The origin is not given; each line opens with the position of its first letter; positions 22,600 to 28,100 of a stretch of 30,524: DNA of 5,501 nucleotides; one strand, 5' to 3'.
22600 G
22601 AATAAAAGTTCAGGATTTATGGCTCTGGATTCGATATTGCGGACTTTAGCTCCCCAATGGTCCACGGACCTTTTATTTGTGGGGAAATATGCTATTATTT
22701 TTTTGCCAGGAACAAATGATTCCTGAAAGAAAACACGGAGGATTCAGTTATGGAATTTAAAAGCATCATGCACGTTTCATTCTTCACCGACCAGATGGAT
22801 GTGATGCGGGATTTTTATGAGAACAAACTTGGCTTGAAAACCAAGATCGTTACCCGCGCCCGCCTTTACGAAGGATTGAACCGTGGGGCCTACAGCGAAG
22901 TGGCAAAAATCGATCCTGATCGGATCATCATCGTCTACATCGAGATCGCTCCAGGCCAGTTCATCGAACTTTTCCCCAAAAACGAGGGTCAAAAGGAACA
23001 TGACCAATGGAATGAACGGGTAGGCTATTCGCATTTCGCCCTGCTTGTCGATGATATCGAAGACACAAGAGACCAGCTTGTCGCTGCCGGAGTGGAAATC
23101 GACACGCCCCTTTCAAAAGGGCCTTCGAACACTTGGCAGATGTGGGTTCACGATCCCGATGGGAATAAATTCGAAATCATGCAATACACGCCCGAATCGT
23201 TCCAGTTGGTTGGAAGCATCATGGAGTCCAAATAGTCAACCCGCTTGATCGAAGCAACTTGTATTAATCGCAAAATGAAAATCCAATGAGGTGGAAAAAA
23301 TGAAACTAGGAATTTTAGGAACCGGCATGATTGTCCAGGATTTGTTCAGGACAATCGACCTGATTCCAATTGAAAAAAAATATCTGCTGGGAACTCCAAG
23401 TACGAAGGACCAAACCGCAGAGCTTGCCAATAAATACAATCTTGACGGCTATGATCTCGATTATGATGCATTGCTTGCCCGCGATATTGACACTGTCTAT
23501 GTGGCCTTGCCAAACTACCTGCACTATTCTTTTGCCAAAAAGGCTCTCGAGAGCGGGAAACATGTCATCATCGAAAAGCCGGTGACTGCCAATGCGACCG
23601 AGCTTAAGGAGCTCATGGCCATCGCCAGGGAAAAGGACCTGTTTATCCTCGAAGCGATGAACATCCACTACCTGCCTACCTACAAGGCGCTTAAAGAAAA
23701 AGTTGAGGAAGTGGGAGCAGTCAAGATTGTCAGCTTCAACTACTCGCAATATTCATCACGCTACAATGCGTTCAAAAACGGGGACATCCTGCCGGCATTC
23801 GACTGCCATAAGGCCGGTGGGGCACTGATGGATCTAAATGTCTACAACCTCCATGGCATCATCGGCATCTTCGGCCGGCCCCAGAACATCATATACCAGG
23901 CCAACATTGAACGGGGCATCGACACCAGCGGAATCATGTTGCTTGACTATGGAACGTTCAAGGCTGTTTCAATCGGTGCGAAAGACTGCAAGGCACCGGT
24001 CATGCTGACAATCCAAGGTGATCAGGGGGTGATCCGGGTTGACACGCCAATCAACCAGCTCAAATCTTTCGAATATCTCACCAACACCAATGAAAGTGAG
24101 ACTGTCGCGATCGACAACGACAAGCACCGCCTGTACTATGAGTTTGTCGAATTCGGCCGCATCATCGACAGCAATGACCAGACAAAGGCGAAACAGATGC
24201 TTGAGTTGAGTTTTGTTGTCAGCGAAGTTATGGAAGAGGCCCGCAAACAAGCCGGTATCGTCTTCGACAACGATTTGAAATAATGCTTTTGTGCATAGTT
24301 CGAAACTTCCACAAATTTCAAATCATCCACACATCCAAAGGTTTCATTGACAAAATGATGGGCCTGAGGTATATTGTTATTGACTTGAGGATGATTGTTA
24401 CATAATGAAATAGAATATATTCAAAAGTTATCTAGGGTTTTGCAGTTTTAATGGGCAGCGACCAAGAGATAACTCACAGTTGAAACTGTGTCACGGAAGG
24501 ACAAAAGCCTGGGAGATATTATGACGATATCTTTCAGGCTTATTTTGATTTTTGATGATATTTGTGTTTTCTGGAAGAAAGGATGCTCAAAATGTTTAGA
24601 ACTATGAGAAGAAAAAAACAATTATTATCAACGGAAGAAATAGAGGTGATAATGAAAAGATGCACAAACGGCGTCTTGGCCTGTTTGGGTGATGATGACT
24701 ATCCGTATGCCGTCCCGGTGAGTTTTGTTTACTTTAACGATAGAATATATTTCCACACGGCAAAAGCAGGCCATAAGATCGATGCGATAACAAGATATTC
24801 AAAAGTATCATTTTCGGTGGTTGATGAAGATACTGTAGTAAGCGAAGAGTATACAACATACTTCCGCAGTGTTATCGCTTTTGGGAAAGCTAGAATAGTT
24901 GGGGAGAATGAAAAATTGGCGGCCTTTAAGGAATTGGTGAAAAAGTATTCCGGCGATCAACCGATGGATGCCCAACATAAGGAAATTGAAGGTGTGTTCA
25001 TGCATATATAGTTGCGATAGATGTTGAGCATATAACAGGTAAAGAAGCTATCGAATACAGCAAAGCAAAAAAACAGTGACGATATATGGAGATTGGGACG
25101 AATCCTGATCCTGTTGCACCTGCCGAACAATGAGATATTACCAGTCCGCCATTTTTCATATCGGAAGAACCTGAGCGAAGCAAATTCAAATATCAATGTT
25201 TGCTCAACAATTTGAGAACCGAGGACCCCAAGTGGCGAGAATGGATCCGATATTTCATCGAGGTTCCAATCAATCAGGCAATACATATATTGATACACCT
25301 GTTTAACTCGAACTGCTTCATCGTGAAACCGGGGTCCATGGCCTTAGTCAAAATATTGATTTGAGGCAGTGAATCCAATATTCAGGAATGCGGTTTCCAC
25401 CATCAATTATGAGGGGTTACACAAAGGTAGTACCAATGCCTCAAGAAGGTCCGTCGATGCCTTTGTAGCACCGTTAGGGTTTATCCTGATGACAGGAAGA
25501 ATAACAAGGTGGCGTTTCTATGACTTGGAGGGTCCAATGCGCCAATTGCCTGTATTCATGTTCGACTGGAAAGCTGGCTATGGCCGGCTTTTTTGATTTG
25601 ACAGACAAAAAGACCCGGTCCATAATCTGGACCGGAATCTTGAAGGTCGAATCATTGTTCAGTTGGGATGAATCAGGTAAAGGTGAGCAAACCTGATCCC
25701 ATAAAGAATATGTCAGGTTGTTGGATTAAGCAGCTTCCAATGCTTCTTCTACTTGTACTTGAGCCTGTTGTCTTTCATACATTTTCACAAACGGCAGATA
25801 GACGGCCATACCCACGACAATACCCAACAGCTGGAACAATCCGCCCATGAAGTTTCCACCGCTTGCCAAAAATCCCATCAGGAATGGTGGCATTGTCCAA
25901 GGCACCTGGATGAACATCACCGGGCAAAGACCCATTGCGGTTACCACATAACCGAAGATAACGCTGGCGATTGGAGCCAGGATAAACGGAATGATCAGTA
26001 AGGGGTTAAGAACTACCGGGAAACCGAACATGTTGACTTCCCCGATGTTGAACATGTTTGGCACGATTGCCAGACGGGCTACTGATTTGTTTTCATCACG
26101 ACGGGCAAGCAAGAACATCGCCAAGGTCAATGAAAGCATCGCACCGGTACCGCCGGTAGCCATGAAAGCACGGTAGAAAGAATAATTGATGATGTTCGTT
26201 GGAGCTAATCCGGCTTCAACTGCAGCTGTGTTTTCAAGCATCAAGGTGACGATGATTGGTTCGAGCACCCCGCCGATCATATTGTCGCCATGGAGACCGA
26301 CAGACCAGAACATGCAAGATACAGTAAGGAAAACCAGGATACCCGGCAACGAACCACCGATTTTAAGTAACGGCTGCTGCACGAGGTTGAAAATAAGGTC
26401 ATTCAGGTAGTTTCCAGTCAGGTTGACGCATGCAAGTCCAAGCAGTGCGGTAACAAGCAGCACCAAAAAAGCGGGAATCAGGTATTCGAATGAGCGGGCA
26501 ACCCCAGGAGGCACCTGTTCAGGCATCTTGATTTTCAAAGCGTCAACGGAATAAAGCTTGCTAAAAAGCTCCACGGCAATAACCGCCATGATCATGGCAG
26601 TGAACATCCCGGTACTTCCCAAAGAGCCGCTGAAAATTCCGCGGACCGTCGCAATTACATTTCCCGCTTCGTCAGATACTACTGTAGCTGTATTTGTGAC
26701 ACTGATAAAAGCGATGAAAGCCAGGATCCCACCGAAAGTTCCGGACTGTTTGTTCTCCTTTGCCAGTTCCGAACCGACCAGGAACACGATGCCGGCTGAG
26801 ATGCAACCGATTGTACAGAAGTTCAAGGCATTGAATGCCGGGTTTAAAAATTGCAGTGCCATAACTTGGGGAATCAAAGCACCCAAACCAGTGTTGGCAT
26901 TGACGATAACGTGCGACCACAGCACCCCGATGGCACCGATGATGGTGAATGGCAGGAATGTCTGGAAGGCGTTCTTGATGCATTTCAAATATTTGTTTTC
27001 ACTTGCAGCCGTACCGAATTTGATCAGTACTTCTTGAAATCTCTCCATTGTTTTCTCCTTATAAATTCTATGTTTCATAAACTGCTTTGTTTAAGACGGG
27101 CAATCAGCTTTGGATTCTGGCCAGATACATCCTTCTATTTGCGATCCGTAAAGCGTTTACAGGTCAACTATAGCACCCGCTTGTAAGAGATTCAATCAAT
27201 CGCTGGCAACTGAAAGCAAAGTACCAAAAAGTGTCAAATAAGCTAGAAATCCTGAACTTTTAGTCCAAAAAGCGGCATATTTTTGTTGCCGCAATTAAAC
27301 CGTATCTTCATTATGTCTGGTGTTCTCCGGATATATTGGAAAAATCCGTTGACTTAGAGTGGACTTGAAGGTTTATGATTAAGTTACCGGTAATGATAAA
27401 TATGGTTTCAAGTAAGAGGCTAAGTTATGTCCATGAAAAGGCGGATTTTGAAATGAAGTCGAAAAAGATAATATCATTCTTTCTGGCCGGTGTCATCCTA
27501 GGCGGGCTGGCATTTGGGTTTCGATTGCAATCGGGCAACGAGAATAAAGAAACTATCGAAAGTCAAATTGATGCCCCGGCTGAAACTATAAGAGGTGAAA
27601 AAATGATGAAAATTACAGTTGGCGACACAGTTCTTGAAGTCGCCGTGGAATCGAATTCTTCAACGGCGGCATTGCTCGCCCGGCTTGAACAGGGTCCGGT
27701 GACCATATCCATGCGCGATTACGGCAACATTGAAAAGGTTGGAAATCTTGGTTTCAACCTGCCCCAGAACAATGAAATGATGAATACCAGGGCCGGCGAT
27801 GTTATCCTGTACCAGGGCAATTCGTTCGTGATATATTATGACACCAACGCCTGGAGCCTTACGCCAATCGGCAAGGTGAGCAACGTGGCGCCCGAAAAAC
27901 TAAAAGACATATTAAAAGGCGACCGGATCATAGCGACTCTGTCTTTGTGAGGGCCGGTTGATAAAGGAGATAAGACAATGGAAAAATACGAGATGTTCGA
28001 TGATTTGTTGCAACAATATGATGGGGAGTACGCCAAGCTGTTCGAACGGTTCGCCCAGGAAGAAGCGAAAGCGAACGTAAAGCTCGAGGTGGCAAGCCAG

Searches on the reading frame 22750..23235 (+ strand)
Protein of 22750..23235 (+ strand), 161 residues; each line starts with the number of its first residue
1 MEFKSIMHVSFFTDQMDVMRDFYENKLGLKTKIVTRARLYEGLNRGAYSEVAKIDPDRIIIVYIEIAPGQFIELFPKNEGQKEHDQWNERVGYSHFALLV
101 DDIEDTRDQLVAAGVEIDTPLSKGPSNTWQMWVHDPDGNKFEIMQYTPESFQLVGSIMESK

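Call 19: search_protein_families(library=ncbifam, max_evalue=0.00001, proteins=[window:22750-23235:+])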
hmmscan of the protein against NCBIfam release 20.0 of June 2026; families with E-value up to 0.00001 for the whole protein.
window:22750-23235:+ (161 aa): 3 families
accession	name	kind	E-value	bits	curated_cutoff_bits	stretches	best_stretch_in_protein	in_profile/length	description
TIGR00068.2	glyox_I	equivalog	3.9e-09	36.5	120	1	14-147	10-141/143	lactoylglutathione lyase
NF050075.1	SMU1112c_YaeR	equivalog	5.7e-09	36.3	140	1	4-144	2-124/125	SMU1112c/YaeR family gloxylase I-like metalloprotein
NF050074.1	glyox_I_GloA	exception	3.1e-08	33.8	165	1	60-145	39-121/121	lactoylglutathione lyase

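Call 46: search_protein_families(library=pfam, max_evalue=0.001, proteins=[window:22750-23235:+])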
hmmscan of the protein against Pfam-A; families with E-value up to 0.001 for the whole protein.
window:22750-23235:+ (161 aa): 2 families
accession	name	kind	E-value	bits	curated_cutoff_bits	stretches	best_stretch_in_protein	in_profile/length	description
PF00903.31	Glyoxalase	-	3.2e-16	60.2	20.6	1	6-143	2-121/121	Glyoxalase/Bleomycin resistance protein/Dioxygenase superfamily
PF18029.7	Glyoxalase_6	-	7.6e-05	23.8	23.6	1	80-143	53-105/106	Glyoxalase-like domain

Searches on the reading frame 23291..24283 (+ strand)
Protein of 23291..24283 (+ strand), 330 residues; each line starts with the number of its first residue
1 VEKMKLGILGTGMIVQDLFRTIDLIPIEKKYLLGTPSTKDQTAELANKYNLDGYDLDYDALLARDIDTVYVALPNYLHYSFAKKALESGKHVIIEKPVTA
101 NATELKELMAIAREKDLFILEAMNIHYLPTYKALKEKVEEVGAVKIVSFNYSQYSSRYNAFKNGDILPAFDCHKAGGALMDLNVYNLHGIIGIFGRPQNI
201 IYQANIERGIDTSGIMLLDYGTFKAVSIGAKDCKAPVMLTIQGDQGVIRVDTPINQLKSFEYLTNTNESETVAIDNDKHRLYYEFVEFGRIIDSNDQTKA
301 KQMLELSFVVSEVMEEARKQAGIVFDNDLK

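Call 19: search_protein_families(library=ncbifam, max_evalue=0.00001, proteins=[window:23291-24283:+])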
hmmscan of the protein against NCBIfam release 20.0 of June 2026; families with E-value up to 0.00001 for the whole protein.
window:23291-24283:+ (330 aa): 8 families
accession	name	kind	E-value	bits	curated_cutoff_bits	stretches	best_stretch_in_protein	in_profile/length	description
NF040723.1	UDP-GlcNAcDh_Arch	equivalog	3.5e-17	62.9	450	1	4-150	1-145/302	UDP-N-acetylglucosamine 3-dehydrogenase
NF007574.0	PRK10206.1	equivalog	3.1e-16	59.4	352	1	45-208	44-201/345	oxidoreductase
NF041392.1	XylDh_Gfo6_Halo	equivalog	5.9e-14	51.6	350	1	59-298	76-321/350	D-xylose 1-dehydrogenase Gfo6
NF052479.1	LevoglcsnDh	equivalog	2.1e-13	49.7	650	1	38-182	45-190/386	levoglucosan dehydrogenase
TIGR04380.1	myo_inos_iolG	equivalog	1.4e-12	47.1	355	1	3-149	1-150/330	inositol 2-dehydrogenase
NF008607.0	PRK11579.1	subfamily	4.3e-12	45.7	330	1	31-201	30-196/346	oxidoreductase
NF052679.1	InsChiInosDhIolG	equivalog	4.8e-09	35.7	540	1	4-140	3-142/343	bifunctional inositol 2-dehydrogenase/D-chiro-inositol 1-dehydrogenase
NF058561.1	BT_2158_fam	equivalog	7.1e-07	28.1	750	1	57-115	89-146/487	glycoside 3-dehydrogenase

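Call 44: search_solved_structures(query=window:23291-24283:+, max_evalue=1e-8)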
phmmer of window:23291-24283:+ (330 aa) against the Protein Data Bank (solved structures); distinct sequences matched with E-value up to 1e-8: 34.
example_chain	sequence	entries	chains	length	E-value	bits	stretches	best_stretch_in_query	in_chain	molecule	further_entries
4iq0_A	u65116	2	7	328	1.3e-31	113.4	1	4-326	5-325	Oxidoreductase, Gfo/Idh/MocA family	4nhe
2ho5_A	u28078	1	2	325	1.7e-31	113.1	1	4-326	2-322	Oxidoreductase, Gfo/Idh/MocA family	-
3e9m_A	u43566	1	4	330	1.9e-19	73.5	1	3-250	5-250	Oxidoreductase, Gfo/Idh/MocA family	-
2o48_X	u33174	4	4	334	2.7e-17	66.4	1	4-221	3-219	Dimeric dihydrodiol dehydrogenase | Trans-1,2-dihydrobenzene-1,2-diol dehydrogenase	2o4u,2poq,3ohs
3evn_A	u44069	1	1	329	1.2e-16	64.3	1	3-146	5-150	Oxidoreductase, Gfo/Idh/MocA family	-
3rbv_A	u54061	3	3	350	1.5e-16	63.9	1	57-194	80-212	Sugar 3-ketoreductase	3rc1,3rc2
3hnp_A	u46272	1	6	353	2.6e-16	63.2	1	43-222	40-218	Oxidoreductase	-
3rc7_A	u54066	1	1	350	5.4e-16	62.2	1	57-193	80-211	Sugar 3-ketoreductase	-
3rcb_A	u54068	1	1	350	5.6e-16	62.1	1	57-194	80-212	Sugar 3-ketoreductase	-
4had_A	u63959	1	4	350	6.9e-16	61.8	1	5-294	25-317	Probable oxidoreductase protein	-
3rc9_A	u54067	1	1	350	1.1e-15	61.2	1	57-194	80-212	Sugar 3-ketoreductase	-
3f4l_A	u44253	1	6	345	9.2e-14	54.8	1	55-226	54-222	Putative oxidoreductase yhhX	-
1evj_A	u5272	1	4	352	1.8e-13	53.9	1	54-253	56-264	GLUCOSE-FRUCTOSE OXIDOREDUCTASE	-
1ofg_A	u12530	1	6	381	1.9e-13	53.8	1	54-253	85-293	GLUCOSE-FRUCTOSE OXIDOREDUCTASE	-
1ryd_A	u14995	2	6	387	2e-13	53.7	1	54-253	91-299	glucose-fructose oxidoreductase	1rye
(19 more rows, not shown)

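Call 46: search_protein_families(library=pfam, max_evalue=0.001, proteins=[window:23291-24283:+])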
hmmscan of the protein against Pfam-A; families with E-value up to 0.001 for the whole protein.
window:23291-24283:+ (330 aa): 3 families
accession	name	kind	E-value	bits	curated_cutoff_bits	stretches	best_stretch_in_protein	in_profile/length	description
PF01408.29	GFO_IDH_MocA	-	2e-19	70.9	24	1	5-117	2-114/120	Oxidoreductase family, NAD-binding Rossmann fold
PF01118.30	Semialdhyde_dh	-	0.0003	21.6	26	1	5-93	1-94/121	Semialdehyde dehydrogenase, NAD binding domain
PF22725.1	GFO_IDH_MocA_C3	-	0.0008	19.8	27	0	136-248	6-123/124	GFO/IDH/MocA C-terminal domain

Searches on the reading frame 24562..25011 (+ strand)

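Call 46: search_protein_families(library=pfam, max_evalue=0.001, proteins=[window:24562-25011:+])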
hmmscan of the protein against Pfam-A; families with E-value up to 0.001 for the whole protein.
window:24562-25011:+ (149 aa): 2 families
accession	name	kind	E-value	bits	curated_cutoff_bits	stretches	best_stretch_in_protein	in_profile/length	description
PF12900.13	Pyridox_ox_2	-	1.2e-20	74.3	27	1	24-132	2-110/140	Pyridoxamine 5'-phosphate oxidase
PF01243.27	PNPOx_N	-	1.8e-14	54.6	28.1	1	24-137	2-98/120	Pyridoxamine 5'-phosphate oxidase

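Call 66: search_protein_families(library=ncbifam, proteins=[window:24562-25011:+], max_evalue=0.01)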
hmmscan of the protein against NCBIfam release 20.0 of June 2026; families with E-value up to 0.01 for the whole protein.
window:24562-25011:+ (149 aa): 5 families
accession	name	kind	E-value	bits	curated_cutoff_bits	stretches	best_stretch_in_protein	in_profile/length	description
NF000261.1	NimABCDEF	equivalog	7.7e-52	175.3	260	1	11-148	1-137/153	NimABCDEF family 5-nitroimidazole reductase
NF000262.1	NimIJ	equivalog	6.3e-44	149.7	270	1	12-148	1-137/151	NimIJ family nitroimidazole resistance protein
TIGR03618.1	Rv1155_F420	subfamily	7.3e-08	32.7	79.05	1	35-139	9-114/127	TIGR03618 family F420-dependent PPOX class oxidoreductase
TIGR03666.1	Rv2061_F420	subfamily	0.0039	16.8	84.9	0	48-130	26-100/132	PPOX class F420-dependent oxidoreductase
TIGR03667.1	Rv3369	hypoth_equivalog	0.0047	16.8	125.3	1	39-132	19-104/130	TIGR03667 family PPOX class F420-dependent oxidoreductase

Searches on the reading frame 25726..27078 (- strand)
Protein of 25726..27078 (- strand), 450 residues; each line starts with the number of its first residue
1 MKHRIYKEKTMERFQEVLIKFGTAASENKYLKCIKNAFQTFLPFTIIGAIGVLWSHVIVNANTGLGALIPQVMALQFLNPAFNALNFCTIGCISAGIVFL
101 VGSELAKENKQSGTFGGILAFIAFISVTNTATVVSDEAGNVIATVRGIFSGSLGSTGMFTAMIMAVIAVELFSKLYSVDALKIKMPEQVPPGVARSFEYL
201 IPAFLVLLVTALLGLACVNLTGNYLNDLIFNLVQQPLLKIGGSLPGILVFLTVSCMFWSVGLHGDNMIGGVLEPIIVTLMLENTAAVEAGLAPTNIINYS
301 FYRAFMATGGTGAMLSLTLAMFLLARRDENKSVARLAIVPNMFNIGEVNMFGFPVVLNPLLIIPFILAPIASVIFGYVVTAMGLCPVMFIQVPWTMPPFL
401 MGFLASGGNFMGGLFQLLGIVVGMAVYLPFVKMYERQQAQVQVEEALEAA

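Call 19: search_protein_families(library=ncbifam, max_evalue=0.00001, proteins=[window:25726-27078:-])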
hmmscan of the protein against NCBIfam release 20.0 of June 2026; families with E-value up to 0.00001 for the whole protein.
window:25726-27078:- (450 aa): 5 families
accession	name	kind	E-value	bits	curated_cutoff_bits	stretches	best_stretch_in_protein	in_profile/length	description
TIGR00359.1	cello_pts_IIC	equivalog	5.4e-93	312.3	434.45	1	24-440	7-420/424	PTS cellobiose transporter subunit IIC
TIGR00410.1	lacE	subfamily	5.4e-93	312.3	236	1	24-440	7-420/424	PTS system, lactose/cellobiose family IIC component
NF007157.0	PRK09592.1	equivalog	5.9e-58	196.7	503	1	9-440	6-442/451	PTS cellobiose transporter subunit IIC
TIGR00394.1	lac_pts_IIC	equivalog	4.6e-50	171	614.4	1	23-437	6-405/412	lactose-specific PTS transporter subunit EIIC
NF007634.0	PRK10297.1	equivalog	5.8e-49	167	760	1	12-447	6-443/452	PTS N,N'-diacetylchitobiose transporter subunit IIC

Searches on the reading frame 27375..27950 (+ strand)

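Call 19: search_protein_families(library=ncbifam, max_evalue=0.00001, proteins=[window:27375-27950:+])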
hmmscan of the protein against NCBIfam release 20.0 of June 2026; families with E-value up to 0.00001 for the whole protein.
window:27375-27950:+ (191 aa): 0 families

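Call 46: search_protein_families(library=pfam, max_evalue=0.001, proteins=[window:27375-27950:+])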
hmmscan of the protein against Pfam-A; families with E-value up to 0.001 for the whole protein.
window:27375-27950:+ (191 aa): 1 family
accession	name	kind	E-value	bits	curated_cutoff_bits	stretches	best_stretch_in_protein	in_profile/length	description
PF18050.6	Cyclophil_like2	-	1e-20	74.3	22.7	1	80-181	1-104/115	Cyclophilin-like family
